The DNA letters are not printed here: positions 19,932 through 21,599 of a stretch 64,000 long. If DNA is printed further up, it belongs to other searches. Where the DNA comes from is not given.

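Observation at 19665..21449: Candidate two-gene defence module as islet cargo: DUF3883 (PD-(D/E)xK-like) plus a COG2865 Schlafen/AlbA_2–HATPase–wHTH protein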

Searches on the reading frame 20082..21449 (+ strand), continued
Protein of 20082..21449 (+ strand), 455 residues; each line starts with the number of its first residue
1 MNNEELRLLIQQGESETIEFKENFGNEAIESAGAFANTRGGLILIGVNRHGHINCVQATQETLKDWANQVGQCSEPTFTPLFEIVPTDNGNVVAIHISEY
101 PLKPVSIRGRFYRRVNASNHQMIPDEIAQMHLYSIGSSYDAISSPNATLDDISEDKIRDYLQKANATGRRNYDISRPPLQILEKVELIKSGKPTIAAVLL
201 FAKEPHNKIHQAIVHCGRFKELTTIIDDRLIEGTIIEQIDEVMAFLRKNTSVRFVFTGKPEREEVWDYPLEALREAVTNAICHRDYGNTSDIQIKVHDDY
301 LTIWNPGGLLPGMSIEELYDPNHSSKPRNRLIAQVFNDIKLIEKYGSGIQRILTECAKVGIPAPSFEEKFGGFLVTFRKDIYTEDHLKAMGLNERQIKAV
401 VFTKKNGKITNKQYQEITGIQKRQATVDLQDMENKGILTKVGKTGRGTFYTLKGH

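Call 53: search_solved_structures(query=A1, max_evalue=1, show_alignments=4)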
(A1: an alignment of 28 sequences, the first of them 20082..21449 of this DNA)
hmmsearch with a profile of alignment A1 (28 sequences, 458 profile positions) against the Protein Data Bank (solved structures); distinct sequences matched with E-value up to 1: 22.
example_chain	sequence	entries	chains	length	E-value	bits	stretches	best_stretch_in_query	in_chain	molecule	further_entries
3lmm_A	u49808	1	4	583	1.4e-16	63.4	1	237-373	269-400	Uncharacterized protein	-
2kyy_A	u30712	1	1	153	3.5e-06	29.1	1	7-122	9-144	Possible ATP-dependent DNA helicase RecG-related protein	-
8cil_A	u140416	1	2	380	0.0001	24.3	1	388-453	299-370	Fic family protein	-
5yd0_A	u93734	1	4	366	0.00024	23.1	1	12-69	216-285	Schlafen 8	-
9nyy_A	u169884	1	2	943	0.00027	22.9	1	7-60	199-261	Protein SLFN14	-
7lrc_A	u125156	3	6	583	0.00048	22.1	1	13-73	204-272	Schlafen family member 12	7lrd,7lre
7eg0_B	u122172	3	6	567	0.00053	21.9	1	13-73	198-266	Schlafen family member 12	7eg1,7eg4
9jr9_A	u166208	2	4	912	0.0021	20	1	9-60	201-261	Protein SLFN14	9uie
7fex_A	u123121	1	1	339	0.0038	19.1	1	6-60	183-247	SLFN11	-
9jn9_A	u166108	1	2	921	0.0079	18.1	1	31-60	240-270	Protein SLFN14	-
9erd_A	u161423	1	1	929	0.012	17.5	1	12-55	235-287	Schlafen family member 11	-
7zel_A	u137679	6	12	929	0.012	17.5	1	12-55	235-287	Schlafen family member 11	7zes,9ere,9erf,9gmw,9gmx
7zep_A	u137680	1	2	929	0.033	16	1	10-55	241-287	Schlafen family member 11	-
7cux_A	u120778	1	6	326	0.04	15.7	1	27-61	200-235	Schlafen family member 5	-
7q3z_B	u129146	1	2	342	0.045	15.6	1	28-61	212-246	Schlafen family member 5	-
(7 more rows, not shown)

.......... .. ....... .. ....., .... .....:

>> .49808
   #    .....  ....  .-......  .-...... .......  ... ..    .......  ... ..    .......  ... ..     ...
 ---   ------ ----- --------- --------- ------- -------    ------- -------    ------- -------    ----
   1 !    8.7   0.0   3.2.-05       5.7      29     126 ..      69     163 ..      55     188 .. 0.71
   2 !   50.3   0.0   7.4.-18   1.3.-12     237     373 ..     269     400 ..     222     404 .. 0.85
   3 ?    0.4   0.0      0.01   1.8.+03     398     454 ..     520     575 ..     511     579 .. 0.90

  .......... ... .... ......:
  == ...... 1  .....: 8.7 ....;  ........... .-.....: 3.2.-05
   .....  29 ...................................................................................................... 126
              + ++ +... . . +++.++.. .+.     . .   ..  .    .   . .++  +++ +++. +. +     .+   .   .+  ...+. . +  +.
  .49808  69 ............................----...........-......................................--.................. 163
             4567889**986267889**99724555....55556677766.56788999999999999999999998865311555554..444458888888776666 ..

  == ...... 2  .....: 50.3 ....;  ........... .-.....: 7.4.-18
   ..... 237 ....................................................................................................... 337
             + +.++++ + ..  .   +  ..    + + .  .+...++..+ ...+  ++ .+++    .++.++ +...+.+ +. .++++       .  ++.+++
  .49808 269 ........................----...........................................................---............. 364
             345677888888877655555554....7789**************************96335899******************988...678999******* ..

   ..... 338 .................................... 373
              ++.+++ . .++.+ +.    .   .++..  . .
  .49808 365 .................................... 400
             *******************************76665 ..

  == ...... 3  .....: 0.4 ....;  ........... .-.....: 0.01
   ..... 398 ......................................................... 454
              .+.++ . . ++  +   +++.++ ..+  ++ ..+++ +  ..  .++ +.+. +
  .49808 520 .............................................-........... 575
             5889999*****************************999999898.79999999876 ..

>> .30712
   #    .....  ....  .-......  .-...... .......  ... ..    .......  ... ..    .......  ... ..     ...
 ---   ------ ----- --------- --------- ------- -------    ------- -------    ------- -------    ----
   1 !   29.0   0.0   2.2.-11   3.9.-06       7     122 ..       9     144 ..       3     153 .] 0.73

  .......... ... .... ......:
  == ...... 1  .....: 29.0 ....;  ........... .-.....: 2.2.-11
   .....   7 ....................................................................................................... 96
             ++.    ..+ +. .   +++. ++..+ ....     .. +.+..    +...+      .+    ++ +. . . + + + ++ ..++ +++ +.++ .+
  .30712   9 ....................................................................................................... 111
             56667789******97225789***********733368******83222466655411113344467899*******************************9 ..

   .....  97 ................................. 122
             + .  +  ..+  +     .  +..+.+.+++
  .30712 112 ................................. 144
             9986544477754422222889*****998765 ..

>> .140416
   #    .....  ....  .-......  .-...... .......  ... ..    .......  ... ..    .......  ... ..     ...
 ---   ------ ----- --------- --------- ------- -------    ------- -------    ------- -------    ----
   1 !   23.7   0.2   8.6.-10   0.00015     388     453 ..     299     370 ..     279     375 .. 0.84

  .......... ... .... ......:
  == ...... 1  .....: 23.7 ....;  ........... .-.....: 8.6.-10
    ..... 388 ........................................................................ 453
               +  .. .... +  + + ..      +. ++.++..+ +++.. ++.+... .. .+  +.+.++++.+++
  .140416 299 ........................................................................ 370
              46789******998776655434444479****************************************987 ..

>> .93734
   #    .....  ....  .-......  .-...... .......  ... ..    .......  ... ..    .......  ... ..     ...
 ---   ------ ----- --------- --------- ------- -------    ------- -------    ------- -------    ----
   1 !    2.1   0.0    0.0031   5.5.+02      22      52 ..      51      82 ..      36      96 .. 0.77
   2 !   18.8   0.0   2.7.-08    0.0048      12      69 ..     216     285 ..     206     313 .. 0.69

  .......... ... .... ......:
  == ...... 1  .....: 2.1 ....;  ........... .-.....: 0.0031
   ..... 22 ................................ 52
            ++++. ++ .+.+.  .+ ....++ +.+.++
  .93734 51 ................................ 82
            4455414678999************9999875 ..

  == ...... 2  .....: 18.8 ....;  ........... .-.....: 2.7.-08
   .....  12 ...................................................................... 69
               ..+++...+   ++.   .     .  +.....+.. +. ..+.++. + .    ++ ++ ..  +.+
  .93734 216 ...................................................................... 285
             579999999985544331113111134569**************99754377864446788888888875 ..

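Call 56: predict_structure(alignment_id=A1)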
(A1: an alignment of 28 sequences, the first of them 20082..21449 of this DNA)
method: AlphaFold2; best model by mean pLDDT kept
length: 455 residues; sequences in the alignment: 28
mean_pLDDT: 83.6   pTM: 0.69
mean pLDDT of the five models: 83.6, 83.5, 82.5, 74.6, 64.3
residues with pLDDT >= 90: 160; 70-90: 248; 50-70: 33; < 50: 14
segments of 3 or more residues with pLDDT < 50: 252-264
pLDDT, mean of each block of 10 residues (from residue 1): 89 91 93 88 93 88 87 82 87 88 81 88 82 63 86 94 90 90 89 92 84 83 82 90 87 43 59 89 78 88 83 75 72 90 74 83 83 83 74 89 86 91 90 90 80 76
secondary structure, 60 per line:
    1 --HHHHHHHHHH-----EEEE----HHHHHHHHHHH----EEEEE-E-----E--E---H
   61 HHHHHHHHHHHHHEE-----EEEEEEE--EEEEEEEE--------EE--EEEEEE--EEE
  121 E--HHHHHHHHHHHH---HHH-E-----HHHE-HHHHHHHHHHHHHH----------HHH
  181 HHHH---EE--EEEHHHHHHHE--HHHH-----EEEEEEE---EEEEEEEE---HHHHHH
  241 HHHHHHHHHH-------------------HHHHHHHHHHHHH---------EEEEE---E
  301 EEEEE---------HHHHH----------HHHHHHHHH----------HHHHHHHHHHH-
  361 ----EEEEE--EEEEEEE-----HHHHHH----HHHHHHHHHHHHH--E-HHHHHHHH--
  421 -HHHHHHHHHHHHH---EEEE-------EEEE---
elements in order: H3-12 E18-21 H26-36 E41-45 H60-73 E81-87 E90-97 E110-115 E118-121 H124-135 H154-167 H178-184 E192-194 H195-201 H205-208 E214-220 E224-231 H235-250 H270-282 E292-296 E300-305 H315-319 H330-338 H349-359 E365-369 E372-378 H384-389 H394-406 H411-418 H422-434 E438-441 E449-452

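Call 58: fold_search(model_id=the predicted structure, library=pdb)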
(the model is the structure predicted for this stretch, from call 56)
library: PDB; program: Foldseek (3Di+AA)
matches with E <= 10: 1493; with E <= 0.001: 8
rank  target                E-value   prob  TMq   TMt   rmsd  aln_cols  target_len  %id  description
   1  3lmm_A                2.1e-21  1.00  0.44  0.41  22.7       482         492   17  Crystal Structure of the DIP2311 protein from Corynebacterium diphtheriae, Northeast Structural Genomics Consortium Ta (released 2010-02-16)
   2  3lmm_B                4.1e-21  1.00  0.43  0.36  21.7       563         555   14  Crystal Structure of the DIP2311 protein from Corynebacterium diphtheriae, Northeast Structural Genomics Consortium Ta (released 2010-02-16)
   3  3lmm_D                7.3e-21  1.00  0.43  0.36  21.1       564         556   15  Crystal Structure of the DIP2311 protein from Corynebacterium diphtheriae, Northeast Structural Genomics Consortium Ta (released 2010-02-16)
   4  3lmm_C                2.7e-20  1.00  0.44  0.42  22.3       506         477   16  Crystal Structure of the DIP2311 protein from Corynebacterium diphtheriae, Northeast Structural Genomics Consortium Ta (released 2010-02-16)
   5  2kyy_MODEL_1_A        4.3e-04  1.00  0.21  0.56   7.3       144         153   17  Solution NMR Structure of the N-terminal Domain of Putative ATP-dependent DNA Helicase RecG-related Protein fr (released 2010-08-11)
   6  5yd0_A                4.3e-04  1.00  0.16  0.22   7.7       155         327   19  Crystal structure of Schlafen 13 (SLFN13) N'-domain (released 2018-03-28)
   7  7lre_A                8.5e-04  0.99  0.17  0.16  22.6       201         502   16  Cryo-EM of the SLFN12-PDE3A complex: SLFN12 body refinement (released 2021-06-09)
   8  7lrd_A                8.5e-04  0.99  0.17  0.15  22.6       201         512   16  Cryo-EM of the SLFN12-PDE3A complex: Consensus subset model (released 2021-06-09)
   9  2zme_A                1.1e-03  1.00  0.13  0.26  11.9       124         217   16  Integrated structural and functional model of the human ESCRT-II complex (released 2008-11-04)
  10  3cuq_A                1.3e-03  1.00  0.13  0.26  11.8       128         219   15  Integrated structural and functional model of the human ESCRT-II complex (released 2008-11-04)
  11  7zep_A                3.1e-03  1.00  0.17  0.10   9.7       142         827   16  Human SLFN11 E209A dimer (released 2022-09-28)
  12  7zel_A                3.1e-03  0.77  0.16  0.10  24.0       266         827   12  Human SLFN11 dimer apoenzyme (released 2022-09-28)
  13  7eg0_B                4.6e-03  0.98  0.18  0.15  16.4       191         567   15  Cryo-EM structure of anagrelide-induced PDE3A-SLFN12 complex (released 2021-09-29)
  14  3cuq_B                6.1e-03  1.00  0.12  0.25  14.4       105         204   13  Integrated structural and functional model of the human ESCRT-II complex (released 2008-11-04)
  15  3w6j_E                6.9e-03  0.98  0.12  0.31  15.4       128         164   19  Crystal structure of ScpAB core complex (released 2013-04-24)
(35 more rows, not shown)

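Call 63: list_cluster_members(proteins=[window:20082-21449:+, window:17417-19291:+, window:21725-22918:+])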
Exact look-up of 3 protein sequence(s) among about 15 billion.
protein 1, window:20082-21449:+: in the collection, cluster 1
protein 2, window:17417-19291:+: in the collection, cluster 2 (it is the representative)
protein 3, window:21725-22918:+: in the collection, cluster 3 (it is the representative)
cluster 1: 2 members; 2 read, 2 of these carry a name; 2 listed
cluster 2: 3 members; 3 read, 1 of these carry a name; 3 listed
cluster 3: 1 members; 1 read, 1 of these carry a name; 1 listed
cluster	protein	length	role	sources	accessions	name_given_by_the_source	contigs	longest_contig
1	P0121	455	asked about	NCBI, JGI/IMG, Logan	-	ATP-dependent DNA helicase RecG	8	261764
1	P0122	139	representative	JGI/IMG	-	ATP-dependent DNA helicase RecG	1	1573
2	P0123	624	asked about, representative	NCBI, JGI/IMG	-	-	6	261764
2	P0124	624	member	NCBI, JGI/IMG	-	selenocysteine-specific elongation factor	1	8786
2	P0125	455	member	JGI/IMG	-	-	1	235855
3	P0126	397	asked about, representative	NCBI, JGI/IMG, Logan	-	23S rRNA (cytosine1962-C5)-methyltransferase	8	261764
